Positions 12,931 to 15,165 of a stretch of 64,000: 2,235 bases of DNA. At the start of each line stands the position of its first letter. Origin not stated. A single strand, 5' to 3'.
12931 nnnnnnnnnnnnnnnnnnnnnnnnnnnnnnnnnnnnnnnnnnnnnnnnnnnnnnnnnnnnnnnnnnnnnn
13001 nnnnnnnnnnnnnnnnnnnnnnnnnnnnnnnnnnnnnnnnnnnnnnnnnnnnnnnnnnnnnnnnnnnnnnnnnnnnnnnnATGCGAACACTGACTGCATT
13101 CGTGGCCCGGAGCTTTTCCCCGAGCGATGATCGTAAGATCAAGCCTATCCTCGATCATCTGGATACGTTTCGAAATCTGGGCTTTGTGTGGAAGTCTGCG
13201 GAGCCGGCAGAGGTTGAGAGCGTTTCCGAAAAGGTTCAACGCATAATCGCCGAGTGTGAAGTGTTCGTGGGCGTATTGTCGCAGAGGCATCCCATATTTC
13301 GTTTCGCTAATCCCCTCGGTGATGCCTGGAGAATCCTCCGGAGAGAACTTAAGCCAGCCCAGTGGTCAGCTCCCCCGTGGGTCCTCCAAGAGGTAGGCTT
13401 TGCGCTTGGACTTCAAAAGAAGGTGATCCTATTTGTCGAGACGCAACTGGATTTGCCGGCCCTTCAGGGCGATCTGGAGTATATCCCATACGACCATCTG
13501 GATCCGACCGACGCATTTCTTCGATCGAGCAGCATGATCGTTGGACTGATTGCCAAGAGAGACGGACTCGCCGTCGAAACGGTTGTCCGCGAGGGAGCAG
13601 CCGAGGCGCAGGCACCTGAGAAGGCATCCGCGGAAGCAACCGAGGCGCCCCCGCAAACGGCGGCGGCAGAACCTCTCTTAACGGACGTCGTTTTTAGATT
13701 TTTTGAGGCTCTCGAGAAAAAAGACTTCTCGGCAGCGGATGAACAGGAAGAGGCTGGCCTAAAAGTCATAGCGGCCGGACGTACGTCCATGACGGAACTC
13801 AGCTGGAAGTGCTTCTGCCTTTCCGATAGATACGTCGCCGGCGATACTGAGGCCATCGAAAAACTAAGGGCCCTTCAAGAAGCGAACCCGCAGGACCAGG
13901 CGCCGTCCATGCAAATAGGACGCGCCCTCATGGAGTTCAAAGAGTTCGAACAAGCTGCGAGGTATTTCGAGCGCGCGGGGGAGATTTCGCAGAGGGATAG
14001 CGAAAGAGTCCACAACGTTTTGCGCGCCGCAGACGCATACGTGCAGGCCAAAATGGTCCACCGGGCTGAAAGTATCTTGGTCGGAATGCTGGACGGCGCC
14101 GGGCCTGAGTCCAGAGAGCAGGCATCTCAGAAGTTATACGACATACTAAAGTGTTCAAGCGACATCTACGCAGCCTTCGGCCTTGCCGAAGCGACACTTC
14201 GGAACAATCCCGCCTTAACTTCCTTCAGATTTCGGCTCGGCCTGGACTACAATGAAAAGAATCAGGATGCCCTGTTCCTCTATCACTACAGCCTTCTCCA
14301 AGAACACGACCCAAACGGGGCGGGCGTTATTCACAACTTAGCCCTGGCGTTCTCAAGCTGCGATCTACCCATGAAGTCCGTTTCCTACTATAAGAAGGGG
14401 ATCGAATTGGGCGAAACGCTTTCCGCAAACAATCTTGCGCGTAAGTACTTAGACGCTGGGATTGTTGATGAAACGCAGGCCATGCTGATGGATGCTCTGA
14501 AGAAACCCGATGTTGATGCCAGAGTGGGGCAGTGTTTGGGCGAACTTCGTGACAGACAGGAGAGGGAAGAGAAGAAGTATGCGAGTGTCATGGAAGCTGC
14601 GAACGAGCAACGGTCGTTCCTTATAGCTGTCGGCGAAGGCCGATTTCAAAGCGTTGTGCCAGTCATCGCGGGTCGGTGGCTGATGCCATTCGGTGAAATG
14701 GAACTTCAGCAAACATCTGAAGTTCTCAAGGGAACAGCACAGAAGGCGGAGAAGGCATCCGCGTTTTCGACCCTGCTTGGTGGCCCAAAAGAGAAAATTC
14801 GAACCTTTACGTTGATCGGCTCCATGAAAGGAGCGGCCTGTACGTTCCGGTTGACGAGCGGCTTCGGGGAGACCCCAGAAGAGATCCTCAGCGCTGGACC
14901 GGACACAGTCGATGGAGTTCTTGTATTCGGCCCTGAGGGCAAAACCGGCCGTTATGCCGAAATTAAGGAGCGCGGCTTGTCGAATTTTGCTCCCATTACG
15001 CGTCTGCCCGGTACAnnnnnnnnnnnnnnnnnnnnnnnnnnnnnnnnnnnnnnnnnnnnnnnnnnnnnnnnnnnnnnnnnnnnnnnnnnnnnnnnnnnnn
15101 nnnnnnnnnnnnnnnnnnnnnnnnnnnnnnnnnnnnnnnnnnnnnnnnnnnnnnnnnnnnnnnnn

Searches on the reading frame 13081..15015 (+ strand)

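Call 79: search_protein_families(library=pfam, proteins=[window:13081-15015:+], max_evalue=0.001)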
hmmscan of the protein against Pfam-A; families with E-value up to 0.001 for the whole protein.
window:13081-15015:+ (645 aa): 1 family
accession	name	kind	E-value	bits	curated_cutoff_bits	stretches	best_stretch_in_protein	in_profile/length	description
PF14559.12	TPR_19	-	5.8e-05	23.8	25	1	257-315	9-66/68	Tetratricopeptide repeat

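Call 80: search_protein_families(library=padloc, proteins=[window:13081-15015:+], max_evalue=0.001)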
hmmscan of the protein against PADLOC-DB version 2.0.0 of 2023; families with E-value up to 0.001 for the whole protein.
window:13081-15015:+ (645 aa): 0 families
